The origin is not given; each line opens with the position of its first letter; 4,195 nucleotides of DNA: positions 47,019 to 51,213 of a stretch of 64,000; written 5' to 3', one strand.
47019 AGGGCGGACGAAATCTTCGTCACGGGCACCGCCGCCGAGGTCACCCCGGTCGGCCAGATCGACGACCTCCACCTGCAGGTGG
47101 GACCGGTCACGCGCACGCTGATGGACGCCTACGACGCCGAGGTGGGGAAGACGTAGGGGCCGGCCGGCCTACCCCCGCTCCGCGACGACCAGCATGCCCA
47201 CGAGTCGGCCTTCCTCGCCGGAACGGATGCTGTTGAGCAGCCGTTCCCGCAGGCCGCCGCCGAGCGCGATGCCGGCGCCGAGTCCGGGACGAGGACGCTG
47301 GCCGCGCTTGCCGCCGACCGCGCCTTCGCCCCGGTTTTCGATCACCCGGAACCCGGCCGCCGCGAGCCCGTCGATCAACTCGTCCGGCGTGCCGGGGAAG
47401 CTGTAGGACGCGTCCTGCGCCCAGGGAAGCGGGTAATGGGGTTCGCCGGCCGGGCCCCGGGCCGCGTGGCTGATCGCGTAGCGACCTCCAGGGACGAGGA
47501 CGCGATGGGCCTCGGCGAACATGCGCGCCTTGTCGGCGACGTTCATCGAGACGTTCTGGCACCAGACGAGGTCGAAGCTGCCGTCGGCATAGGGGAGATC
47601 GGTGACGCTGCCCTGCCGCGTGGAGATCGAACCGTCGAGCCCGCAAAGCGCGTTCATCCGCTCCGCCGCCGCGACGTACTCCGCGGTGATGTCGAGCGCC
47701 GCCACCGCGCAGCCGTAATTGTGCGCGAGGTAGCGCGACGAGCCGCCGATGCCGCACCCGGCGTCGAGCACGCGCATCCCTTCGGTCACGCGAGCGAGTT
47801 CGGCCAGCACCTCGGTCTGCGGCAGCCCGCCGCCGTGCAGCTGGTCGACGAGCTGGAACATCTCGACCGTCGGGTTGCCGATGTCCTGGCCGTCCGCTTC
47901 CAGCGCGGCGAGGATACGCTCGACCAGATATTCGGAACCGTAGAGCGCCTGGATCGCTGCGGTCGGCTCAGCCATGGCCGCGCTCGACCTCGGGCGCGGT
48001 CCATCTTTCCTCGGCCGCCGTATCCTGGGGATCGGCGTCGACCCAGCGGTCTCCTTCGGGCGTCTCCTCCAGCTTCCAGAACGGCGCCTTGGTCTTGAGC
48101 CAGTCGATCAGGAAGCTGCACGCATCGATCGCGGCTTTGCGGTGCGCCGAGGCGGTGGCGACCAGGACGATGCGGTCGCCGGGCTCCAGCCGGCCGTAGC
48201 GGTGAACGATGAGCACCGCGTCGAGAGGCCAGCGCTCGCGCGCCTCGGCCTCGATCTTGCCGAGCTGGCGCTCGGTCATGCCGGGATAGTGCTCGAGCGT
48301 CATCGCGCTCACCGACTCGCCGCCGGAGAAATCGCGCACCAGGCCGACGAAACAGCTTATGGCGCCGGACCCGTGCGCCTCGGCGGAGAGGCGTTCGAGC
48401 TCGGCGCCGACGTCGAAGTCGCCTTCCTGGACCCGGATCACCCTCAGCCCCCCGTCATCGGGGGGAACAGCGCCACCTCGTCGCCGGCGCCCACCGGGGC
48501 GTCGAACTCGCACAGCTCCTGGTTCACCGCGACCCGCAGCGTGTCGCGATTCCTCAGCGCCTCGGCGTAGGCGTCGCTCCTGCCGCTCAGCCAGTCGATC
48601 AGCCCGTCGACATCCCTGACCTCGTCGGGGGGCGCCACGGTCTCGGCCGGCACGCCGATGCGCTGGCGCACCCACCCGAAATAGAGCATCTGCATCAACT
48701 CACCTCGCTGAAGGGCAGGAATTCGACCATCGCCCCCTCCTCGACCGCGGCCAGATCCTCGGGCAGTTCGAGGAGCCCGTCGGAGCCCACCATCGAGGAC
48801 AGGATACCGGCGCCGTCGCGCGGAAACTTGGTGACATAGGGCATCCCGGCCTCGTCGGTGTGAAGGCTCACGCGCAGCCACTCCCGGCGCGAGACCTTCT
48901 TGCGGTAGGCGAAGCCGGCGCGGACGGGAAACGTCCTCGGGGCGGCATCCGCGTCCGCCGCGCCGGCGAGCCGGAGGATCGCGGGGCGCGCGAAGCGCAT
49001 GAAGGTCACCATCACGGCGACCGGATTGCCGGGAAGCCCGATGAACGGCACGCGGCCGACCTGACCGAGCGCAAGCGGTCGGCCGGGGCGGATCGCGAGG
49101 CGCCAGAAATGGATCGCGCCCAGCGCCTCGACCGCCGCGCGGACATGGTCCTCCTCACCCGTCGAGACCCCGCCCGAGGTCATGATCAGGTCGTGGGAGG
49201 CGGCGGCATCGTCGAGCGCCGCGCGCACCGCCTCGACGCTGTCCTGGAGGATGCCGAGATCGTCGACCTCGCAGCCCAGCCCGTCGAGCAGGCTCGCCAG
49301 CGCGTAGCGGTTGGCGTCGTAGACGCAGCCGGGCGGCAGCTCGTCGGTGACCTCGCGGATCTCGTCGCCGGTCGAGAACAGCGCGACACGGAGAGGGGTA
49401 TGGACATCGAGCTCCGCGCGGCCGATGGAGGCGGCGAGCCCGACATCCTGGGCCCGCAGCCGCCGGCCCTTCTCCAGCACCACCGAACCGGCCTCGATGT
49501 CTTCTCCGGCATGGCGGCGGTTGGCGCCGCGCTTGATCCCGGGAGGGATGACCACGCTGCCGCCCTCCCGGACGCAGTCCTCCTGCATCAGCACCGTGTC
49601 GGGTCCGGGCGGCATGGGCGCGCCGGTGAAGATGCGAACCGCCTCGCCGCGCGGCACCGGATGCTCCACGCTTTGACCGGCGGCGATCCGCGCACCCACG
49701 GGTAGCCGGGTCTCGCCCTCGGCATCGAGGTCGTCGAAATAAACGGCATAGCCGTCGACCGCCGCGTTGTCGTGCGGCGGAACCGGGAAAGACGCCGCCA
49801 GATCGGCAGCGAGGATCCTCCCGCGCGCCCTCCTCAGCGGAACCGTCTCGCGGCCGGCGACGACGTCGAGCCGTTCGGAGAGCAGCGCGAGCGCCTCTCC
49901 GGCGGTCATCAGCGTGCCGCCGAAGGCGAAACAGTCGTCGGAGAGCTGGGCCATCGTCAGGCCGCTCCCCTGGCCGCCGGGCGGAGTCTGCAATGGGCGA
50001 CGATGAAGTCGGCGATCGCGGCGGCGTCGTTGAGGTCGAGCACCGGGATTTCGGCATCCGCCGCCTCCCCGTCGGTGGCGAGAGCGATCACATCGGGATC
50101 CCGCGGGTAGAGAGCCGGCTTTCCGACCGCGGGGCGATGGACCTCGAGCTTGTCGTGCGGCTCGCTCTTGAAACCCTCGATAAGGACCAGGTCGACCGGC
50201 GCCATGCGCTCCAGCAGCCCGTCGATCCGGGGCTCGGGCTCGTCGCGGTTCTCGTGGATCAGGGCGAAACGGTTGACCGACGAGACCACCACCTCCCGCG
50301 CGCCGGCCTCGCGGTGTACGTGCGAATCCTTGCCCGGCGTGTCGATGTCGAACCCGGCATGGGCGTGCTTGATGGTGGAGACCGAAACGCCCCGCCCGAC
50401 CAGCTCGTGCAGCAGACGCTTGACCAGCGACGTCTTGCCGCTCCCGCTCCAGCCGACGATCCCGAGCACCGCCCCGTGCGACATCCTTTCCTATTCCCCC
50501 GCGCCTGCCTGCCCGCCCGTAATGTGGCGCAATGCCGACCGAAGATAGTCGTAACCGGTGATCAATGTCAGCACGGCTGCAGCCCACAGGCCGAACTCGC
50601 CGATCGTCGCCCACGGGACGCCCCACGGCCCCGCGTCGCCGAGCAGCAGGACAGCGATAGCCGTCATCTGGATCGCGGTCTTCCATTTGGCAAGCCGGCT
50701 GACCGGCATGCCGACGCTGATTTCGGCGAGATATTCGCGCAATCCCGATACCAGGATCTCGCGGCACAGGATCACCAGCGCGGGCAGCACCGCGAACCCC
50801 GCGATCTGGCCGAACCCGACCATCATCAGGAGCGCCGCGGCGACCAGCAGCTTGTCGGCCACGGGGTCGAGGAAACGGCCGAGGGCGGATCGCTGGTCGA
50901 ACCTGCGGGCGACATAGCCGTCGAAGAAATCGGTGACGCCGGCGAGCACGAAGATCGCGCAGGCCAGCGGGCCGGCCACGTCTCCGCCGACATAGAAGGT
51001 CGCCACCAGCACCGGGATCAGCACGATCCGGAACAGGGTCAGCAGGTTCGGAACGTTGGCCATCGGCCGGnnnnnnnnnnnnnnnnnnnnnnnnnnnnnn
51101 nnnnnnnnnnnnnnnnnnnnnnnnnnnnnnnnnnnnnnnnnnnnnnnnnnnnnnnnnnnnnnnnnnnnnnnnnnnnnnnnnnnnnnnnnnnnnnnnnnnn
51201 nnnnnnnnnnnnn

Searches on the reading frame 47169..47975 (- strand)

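Call 13: search_protein_families(library=pfam, proteins=[window:47169-47975:-], max_evalue=0.001)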
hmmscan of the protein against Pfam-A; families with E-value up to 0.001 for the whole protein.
window:47169-47975:- (268 aa): 13 families
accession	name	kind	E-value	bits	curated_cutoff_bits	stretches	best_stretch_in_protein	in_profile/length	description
PF08241.18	Methyltransf_11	-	4e-23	82.3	21.2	1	70-168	1-95/95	Methyltransferase domain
PF13649.12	Methyltransf_25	-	9.2e-21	74.8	27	1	69-164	1-97/97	Methyltransferase domain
PF13847.12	Methyltransf_31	-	2.2e-18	66.8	27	1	65-172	3-113/145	Methyltransferase domain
PF08242.18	Methyltransf_12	-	8.9e-13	49.2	30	1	70-165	1-97/98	Methyltransferase domain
PF13489.12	Methyltransf_23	-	5.1e-09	36.5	27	1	61-213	18-163/164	Methyltransferase domain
PF01209.24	Ubie_methyltran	-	4.8e-08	33.1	20.1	1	59-168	41-151/233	ubiE/COQ5 methyltransferase family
PF02353.26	CMAS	-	8.4e-07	29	27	1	55-166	52-162/273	Mycolic acid cyclopropane synthetase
PF05175.20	MTS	-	3.8e-05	23.8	23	1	54-168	20-138/170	Methyltransferase small domain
PF03141.22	Methyltransf_29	-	0.0002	20.5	23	1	68-170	120-219/506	Putative S-adenosyl-L-methionine-dependent methyltransferase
PF13679.12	Methyltransf_32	-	0.00061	20.2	27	1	56-127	16-92/143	Methyltransferase domain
PF03848.20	TehB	-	0.00067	19.6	20.4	1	59-149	24-111/193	Tellurite resistance protein TehB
PF05891.18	Methyltransf_PK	-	0.00085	19.4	27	0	63-166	53-157/218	AdoMet dependent proline di-methyltransferase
PF01728.25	FtsJ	-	0.00089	19.7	24.1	0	63-139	19-97/181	FtsJ-like methyltransferase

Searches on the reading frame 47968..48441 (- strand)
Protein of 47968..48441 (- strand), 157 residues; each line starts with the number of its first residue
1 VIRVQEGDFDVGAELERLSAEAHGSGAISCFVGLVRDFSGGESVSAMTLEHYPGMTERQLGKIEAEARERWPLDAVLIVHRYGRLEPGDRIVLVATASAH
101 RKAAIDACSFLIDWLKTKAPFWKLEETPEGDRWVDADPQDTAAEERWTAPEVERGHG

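Call 13: search_protein_families(library=pfam, proteins=[window:47968-48441:-], max_evalue=0.001)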
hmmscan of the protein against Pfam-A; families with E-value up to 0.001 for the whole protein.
window:47968-48441:- (157 aa): 1 family
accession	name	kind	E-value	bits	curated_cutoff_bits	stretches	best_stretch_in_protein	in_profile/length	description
PF02391.22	MoaE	-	2.7e-38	131.1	23.4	1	4-118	1-114/114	MoaE protein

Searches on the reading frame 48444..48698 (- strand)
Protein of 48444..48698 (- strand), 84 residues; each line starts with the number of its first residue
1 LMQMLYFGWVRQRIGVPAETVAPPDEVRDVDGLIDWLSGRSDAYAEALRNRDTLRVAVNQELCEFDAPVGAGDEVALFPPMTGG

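Call 13: search_protein_families(library=pfam, proteins=[window:48444-48698:-], max_evalue=0.001)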
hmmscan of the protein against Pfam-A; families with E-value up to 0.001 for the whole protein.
window:48444-48698:- (84 aa): 1 family
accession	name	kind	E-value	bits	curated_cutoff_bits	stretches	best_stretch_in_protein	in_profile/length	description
PF02597.26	ThiS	-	1.5e-16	61.1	22.5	1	4-84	1-76/76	ThiS family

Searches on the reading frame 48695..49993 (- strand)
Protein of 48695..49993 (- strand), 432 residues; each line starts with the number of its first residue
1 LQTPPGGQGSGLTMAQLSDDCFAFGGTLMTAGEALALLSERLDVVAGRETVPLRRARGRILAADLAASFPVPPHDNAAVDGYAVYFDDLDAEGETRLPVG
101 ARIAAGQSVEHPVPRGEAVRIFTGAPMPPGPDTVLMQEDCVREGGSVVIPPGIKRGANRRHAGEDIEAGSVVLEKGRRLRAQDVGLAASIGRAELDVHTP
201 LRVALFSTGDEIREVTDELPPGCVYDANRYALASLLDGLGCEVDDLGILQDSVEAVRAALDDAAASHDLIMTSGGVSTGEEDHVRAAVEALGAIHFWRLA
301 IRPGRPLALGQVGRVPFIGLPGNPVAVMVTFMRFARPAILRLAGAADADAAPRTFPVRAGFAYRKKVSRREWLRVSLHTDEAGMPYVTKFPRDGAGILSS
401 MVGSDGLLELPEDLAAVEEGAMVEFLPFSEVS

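Call 13: search_protein_families(library=pfam, proteins=[window:48695-49993:-], max_evalue=0.001)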
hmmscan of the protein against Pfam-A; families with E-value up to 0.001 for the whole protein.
window:48695-49993:- (432 aa): 3 families
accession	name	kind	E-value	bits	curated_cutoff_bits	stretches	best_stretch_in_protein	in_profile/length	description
PF03453.22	MoeA_N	-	2.1e-44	151.5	30.8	1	31-191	3-160/160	MoeA N-terminal region (domain I and II)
PF00994.29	MoCF_biosynth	-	5.1e-31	107.7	26.6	1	205-339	2-142/144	Probable molybdopterin binding domain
PF03454.20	MoeA_C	-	1.7e-17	63.8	22.1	1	357-428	2-72/72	MoeA C-terminal region (domain IV)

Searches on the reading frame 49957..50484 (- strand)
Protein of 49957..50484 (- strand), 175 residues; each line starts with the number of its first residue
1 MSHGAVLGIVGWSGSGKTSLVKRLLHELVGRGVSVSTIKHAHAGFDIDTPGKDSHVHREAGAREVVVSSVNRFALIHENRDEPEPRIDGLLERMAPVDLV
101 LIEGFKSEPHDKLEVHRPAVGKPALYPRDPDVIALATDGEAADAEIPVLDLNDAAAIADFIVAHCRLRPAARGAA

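Call 13: search_protein_families(library=pfam, proteins=[window:49957-50484:-], max_evalue=0.001)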
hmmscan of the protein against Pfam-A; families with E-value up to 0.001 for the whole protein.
window:49957-50484:- (175 aa): 5 families
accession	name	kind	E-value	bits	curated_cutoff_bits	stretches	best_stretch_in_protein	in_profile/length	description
PF03205.20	MobB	-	9e-49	165.2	26.6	1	6-138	1-133/133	Molybdopterin guanine dinucleotide synthesis protein B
PF02492.25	cobW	-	0.00027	21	20.7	1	6-103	2-90/180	CobW/HypB/UreG, nucleotide-binding domain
PF13401.12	AAA_22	-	0.0006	20.6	27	1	4-38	5-39/130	AAA domain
PF00005.33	ABC_tran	-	0.0007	20.6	25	1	2-30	9-37/137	ABC transporter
PF13191.12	AAA_16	-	0.00076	20.4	32.6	0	9-43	29-63/167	AAA ATPase domain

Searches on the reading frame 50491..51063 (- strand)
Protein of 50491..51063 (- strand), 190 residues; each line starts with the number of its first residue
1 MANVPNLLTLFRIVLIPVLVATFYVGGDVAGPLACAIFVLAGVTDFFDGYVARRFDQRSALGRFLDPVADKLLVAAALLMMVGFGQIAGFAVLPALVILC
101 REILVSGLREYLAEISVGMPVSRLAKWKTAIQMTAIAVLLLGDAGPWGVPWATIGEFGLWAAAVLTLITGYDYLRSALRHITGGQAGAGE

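Call 13: search_protein_families(library=pfam, proteins=[window:50491-51063:-], max_evalue=0.001)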
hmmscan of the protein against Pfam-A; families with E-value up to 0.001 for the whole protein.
window:50491-51063:- (190 aa): 1 family
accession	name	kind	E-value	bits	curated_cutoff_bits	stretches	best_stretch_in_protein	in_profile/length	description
PF01066.26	CDP-OH_P_transf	-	7.8e-38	130.7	22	1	3-167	2-151/152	CDP-alcohol phosphatidyltransferase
